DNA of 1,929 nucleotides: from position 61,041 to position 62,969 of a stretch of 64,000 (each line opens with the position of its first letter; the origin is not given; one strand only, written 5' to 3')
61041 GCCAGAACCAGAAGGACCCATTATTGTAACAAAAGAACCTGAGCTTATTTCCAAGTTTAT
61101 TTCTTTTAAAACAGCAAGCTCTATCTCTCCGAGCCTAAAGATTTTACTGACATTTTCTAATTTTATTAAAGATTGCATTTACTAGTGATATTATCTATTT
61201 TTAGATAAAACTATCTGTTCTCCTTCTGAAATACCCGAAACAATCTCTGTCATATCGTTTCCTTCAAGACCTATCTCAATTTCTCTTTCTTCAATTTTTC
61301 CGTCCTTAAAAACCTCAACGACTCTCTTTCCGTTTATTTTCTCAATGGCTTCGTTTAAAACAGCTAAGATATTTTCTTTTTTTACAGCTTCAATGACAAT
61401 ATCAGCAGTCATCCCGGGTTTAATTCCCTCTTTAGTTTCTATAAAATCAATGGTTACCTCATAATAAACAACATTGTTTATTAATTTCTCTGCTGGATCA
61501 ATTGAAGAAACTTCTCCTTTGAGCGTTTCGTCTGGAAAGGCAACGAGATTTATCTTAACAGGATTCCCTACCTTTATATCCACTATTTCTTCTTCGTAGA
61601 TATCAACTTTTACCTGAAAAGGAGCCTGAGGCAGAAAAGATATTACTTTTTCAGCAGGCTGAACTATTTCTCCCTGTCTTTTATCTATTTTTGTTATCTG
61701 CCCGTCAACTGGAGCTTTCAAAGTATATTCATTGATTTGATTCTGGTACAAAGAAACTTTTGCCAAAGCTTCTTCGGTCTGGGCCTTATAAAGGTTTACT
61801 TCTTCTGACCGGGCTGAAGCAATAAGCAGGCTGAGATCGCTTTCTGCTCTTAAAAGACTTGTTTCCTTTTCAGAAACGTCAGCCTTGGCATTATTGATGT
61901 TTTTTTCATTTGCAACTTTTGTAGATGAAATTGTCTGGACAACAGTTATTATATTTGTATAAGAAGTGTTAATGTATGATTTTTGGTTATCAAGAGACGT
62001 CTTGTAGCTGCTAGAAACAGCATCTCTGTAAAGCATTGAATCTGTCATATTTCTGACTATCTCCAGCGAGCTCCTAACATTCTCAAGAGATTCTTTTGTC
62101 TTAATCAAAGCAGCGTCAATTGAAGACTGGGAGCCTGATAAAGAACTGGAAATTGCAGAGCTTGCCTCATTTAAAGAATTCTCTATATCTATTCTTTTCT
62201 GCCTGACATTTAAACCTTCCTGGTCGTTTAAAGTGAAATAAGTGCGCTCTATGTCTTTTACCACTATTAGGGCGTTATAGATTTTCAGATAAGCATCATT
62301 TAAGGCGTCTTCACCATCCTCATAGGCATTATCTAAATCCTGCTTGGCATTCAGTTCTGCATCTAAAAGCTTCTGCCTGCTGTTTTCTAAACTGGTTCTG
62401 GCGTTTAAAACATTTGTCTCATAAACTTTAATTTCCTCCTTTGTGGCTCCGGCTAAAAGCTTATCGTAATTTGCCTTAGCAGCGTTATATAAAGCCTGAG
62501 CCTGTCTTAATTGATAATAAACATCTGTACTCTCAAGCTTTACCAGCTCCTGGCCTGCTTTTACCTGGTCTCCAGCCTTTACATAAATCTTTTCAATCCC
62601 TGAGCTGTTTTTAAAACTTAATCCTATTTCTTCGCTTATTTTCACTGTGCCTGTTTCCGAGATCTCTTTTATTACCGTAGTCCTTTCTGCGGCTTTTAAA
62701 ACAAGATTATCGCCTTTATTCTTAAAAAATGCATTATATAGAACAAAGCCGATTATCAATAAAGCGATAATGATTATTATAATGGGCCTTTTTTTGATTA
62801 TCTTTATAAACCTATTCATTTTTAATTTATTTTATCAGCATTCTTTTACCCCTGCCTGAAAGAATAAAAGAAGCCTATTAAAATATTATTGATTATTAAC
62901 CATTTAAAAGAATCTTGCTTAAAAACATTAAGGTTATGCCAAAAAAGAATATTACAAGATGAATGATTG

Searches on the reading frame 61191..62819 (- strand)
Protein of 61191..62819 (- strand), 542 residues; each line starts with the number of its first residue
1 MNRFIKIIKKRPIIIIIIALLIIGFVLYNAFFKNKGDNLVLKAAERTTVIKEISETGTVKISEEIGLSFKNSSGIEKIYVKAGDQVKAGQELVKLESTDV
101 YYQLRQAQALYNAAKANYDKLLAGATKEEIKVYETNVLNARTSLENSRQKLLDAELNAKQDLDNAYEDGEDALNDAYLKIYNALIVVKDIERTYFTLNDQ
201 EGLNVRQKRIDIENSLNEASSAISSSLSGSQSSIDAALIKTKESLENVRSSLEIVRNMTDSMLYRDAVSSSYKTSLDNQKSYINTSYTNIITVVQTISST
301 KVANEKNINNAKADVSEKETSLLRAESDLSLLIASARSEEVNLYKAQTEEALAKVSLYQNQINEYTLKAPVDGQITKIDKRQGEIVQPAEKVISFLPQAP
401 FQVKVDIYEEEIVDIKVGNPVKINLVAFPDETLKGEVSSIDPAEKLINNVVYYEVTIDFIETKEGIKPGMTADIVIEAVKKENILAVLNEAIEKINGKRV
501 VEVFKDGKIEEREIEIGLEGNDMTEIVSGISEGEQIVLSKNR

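Call 69: search_protein_families(library=pfam, proteins=[window:61191-62819:-], max_evalue=0.00001)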
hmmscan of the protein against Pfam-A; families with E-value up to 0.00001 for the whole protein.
window:61191-62819:- (542 aa): 3 families
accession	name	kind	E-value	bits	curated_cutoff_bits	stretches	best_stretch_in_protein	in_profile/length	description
PF16576.10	HlyD_D23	-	1.9e-21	76.8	30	1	321-472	77-214/214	Barrel-sandwich domain of CusB or HlyD membrane-fusion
PF13437.12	HlyD_3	-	4.6e-16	59.9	22.2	1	366-469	1-106/106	HlyD family secretion protein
PF00364.28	Biotin_lipoyl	-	2.5e-06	27.6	22.1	0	65-97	8-38/73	Biotin-requiring enzyme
